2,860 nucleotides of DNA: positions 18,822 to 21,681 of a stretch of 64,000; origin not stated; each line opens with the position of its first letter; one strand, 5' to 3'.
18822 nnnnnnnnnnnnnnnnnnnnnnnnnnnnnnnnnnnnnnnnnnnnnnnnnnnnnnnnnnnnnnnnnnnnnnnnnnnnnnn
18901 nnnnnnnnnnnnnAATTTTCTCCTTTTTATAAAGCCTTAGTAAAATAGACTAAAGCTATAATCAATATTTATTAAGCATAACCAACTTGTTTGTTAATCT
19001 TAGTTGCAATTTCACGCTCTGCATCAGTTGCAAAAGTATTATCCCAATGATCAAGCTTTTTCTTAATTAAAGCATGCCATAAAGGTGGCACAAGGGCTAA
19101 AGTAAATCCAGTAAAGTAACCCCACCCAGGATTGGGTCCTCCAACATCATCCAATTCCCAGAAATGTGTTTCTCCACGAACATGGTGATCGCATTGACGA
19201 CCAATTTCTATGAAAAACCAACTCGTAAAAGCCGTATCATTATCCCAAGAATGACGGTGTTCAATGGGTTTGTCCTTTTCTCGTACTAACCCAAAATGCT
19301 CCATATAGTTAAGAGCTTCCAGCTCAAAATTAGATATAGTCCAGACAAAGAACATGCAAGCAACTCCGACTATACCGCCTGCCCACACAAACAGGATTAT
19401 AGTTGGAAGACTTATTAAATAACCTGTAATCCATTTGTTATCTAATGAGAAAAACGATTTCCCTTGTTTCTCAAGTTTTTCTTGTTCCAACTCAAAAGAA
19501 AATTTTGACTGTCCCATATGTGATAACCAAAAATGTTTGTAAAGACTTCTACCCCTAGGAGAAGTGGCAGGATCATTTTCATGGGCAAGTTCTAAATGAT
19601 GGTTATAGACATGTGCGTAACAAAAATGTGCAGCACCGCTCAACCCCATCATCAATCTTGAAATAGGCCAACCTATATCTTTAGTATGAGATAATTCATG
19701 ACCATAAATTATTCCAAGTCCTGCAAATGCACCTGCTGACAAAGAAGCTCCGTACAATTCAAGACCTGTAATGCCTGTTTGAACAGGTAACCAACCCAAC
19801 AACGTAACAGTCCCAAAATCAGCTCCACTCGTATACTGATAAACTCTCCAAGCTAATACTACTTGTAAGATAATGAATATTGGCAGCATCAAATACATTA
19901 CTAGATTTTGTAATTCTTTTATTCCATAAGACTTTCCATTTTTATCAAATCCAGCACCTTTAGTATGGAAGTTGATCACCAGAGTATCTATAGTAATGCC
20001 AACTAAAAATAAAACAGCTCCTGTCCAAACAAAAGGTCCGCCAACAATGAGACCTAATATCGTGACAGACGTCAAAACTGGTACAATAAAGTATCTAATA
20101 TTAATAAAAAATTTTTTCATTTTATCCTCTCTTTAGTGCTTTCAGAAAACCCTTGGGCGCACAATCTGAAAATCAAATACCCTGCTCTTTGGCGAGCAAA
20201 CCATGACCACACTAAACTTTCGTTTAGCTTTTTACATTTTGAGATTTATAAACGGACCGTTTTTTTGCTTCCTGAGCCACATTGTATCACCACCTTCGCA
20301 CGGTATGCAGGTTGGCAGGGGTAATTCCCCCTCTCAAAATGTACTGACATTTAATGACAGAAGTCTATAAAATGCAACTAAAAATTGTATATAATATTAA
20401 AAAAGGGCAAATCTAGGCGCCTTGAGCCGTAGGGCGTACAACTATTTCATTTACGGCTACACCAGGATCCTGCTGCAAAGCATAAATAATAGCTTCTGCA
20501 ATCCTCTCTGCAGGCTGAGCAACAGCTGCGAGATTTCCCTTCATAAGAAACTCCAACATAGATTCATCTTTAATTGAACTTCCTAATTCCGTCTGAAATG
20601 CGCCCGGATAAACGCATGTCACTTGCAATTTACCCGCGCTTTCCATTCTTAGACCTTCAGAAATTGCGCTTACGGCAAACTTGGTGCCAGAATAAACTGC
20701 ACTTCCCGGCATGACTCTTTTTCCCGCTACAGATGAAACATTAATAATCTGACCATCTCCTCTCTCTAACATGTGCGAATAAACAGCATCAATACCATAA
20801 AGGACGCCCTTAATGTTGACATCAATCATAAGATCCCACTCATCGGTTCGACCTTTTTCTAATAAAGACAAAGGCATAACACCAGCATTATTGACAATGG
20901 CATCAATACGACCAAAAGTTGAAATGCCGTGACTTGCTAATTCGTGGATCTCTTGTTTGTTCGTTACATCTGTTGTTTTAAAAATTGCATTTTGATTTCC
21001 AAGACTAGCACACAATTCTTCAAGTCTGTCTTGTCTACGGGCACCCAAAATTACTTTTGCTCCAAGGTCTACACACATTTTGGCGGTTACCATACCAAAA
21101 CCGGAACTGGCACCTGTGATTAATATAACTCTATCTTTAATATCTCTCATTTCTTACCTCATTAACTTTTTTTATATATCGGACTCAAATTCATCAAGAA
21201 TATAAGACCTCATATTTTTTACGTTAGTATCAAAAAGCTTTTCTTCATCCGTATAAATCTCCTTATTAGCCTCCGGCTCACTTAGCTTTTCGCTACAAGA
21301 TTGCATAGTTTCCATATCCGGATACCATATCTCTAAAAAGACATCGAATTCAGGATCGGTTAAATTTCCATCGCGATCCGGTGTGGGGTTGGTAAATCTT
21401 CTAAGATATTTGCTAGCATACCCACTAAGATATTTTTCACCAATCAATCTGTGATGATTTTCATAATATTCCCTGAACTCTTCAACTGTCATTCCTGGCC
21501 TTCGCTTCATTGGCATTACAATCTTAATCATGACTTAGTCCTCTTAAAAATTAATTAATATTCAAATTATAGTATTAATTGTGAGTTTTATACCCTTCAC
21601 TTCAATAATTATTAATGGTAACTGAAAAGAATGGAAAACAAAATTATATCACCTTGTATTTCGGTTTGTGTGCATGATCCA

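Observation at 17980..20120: alkB - truncated hemoglobin - [2Fe-2S] ferredoxin - small membrane protein operon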

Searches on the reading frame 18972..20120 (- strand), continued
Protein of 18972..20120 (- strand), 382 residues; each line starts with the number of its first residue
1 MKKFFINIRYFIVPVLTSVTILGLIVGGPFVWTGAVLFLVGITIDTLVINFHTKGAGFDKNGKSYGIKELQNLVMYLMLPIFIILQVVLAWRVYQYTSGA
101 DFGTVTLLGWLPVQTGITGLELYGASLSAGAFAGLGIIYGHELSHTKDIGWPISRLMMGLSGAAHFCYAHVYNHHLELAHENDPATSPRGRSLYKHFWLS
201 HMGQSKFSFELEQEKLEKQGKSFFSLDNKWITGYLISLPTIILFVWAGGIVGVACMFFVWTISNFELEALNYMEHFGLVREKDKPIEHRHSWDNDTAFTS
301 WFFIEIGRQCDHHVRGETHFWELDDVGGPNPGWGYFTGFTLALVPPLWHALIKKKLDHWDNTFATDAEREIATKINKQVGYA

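Call 75: find_encoding_contigs(protein=P0010, flank=10000, max_places=1)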
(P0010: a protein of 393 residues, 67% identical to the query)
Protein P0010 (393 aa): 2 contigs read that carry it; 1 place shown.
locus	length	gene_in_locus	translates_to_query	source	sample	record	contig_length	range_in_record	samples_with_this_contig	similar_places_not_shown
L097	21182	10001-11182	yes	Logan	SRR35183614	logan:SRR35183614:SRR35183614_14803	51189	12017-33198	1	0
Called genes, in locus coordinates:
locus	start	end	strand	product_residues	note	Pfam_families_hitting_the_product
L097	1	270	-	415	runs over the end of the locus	PF07992:Pyr_redox_2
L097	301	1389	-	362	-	PF00753:Lactamase_B (weak), PF00581:Rhodanese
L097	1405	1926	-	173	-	PF00578:AhpC-TSA, PF08534:Redoxin, PF00255:GSHPx (weak), PF00085:Thioredoxin (weak), PF13905:Thioredoxin_8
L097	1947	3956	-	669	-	PF02630:SCO1-SenC, PF00034:Cytochrom_C (faint), PF03150:CCP_MauG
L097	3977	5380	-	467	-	PF05694:SBP56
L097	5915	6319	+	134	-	-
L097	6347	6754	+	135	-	-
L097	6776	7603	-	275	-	PF07728:AAA_5, PF08406:CbbQ_C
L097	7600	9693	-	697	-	PF00092:VWA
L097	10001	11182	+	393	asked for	PF00487:FA_desaturase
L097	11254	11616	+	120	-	PF01152:Bac_globin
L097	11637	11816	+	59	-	PF06902:Fer4_19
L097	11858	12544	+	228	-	PF02798:GST_N (weak), PF13417:GST_N_3, PF13409:GST_N_2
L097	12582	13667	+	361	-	PF00111:Fer2, PF00970:FAD_binding_6 (weak), PF00175:NAD_binding_1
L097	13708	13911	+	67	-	-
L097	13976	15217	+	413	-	PF03349:Toluene_X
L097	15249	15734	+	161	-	PF01152:Bac_globin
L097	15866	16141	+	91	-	PF14026:SCO4226-like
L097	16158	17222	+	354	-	PF03060:NMO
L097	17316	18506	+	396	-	-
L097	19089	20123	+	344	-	PF00561:Abhydrolase_1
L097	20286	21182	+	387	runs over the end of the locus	PF02771:Acyl-CoA_dh_N, PF02770:Acyl-CoA_dh_M, PF00441:Acyl-CoA_dh_1, PF08028:Acyl-CoA_dh_2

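Call 77: search_protein_families(library=pfam, proteins=[L097:5915-6319:+, L097:6347-6754:+, L097:17316-18506:+, L097:11637-11816:+, L097:13708-13911:+], max_evalue=0.01)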
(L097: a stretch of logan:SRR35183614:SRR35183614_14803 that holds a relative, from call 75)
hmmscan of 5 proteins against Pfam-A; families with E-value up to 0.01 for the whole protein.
L097:5915-6319:+ (134 aa): 0 families

L097:6347-6754:+ (135 aa): 0 families

L097:17316-18506:+ (396 aa): 0 families

L097:11637-11816:+ (59 aa): 3 families
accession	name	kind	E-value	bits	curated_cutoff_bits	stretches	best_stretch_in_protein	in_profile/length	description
PF06902.16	Fer4_19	-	3.6e-15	56.2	24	1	1-57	6-61/64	Divergent 4Fe-4S mono-cluster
PF13370.11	Fer4_13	-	0.0054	17.8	24.5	1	8-55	4-56/58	4Fe-4S single cluster domain of Ferredoxin I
PF13459.11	Fer4_15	-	0.0076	17.4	22.4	0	7-57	5-66/66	4Fe-4S single cluster domain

L097:13708-13911:+ (67 aa): 0 families

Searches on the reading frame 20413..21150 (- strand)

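Call 3: search_protein_families(library=pfam, proteins=[window:20413-21150:-], max_evalue=0.01)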
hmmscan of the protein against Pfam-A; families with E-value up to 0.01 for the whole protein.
window:20413-21150:- (245 aa): 3 families
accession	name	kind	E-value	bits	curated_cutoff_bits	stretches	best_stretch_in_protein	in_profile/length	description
PF00106.31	adh_short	-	2e-50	171.4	26.6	1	7-195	1-192/195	short chain dehydrogenase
PF13561.12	adh_short_C2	-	3.9e-34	118.7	27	1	13-226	1-218/236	Enoyl-(Acyl carrier protein) reductase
PF08659.16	KR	-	6e-11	43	22.6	1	9-166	3-162/180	KR domain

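Call 4: search_protein_families(library=ncbifam, proteins=[window:20413-21150:-], max_evalue=0.01)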
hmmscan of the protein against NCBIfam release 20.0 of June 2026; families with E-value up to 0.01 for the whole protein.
window:20413-21150:- (245 aa): 227 families (the best 25 are shown)
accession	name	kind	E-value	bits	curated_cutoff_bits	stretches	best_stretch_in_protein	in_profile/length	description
NF005878.0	PRK07825.1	subfamily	2e-50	171.7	287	1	2-226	5-218/278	short chain dehydrogenase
NF005559.1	PRK07231.1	subfamily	7.8e-46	156.6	215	1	4-223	2-227/249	glucose 1-dehydrogenase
NF004824.0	PRK06180.1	subfamily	4.4e-44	150.7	298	1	6-191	4-190/279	oxidoreductase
NF005495.0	PRK07109.1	subfamily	4.9e-41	141.1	264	1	2-227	4-230/334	SDR family oxidoreductase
NF005594.0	PRK07326.1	equivalog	1.7e-40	139.1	271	1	3-241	3-232/237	SDR family oxidoreductase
NF006114.0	PRK08263.1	subfamily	5.2e-40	137.4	290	1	6-195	3-193/280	short chain dehydrogenase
NF052558.1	MBtsdlDhBudC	equivalog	1.1e-39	136.5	270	1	5-223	2-221/250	meso-2,3-butanediol dehydrogenase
NF004198.0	PRK05653.1-3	equivalog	3.1e-39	134.9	296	1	4-223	5-226/248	3-oxoacyl-ACP reductase FabG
NF038213.1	SDR_TniO_fam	equivalog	4.2e-39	134.4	300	1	6-243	2-249/249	SDR family oxidoreductase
NF004826.0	PRK06182.1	subfamily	4.6e-39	134.3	305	1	5-236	3-231/274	oxidoreductase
NF006123.0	PRK08267.1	equivalog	1.6e-38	132.5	261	1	7-228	3-223/261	SDR family oxidoreductase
NF005806.0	PRK07666.1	equivalog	3.2e-38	131.4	286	1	1-235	2-231/239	3-ketoacyl-ACP reductase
NF004818.0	PRK06172.1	equivalog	4.2e-38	131.1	336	1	3-226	4-233/253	SDR family oxidoreductase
NF006073.0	PRK08219.1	equivalog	2.3e-37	128.9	218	1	6-242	3-226/227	SDR family oxidoreductase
NF004825.0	PRK06181.1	equivalog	7.3e-37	127.1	215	1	1-224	1-227/268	SDR family oxidoreductase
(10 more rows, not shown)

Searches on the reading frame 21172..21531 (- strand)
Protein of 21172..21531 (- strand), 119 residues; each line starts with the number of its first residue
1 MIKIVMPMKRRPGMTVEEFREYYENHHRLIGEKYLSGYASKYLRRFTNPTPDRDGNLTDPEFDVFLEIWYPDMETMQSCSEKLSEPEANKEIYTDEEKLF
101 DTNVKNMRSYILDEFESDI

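Call 3: search_protein_families(library=pfam, proteins=[window:21172-21531:-], max_evalue=0.01)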
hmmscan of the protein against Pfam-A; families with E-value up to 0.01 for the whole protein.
window:21172-21531:- (119 aa): 1 family
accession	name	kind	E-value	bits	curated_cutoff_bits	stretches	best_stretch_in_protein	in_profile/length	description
PF07110.17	EthD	-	6.8e-14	53.2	22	1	11-102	1-95/96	EthD domain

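Call 4: search_protein_families(library=ncbifam, proteins=[window:21172-21531:-], max_evalue=0.01)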
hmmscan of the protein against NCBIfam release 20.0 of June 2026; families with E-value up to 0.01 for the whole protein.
window:21172-21531:- (119 aa): 1 family
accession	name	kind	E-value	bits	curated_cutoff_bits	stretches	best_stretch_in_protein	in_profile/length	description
TIGR02118.1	TIGR02118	subfamily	0.0025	18.4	30.5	1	1-96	1-85/103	EthD family reductase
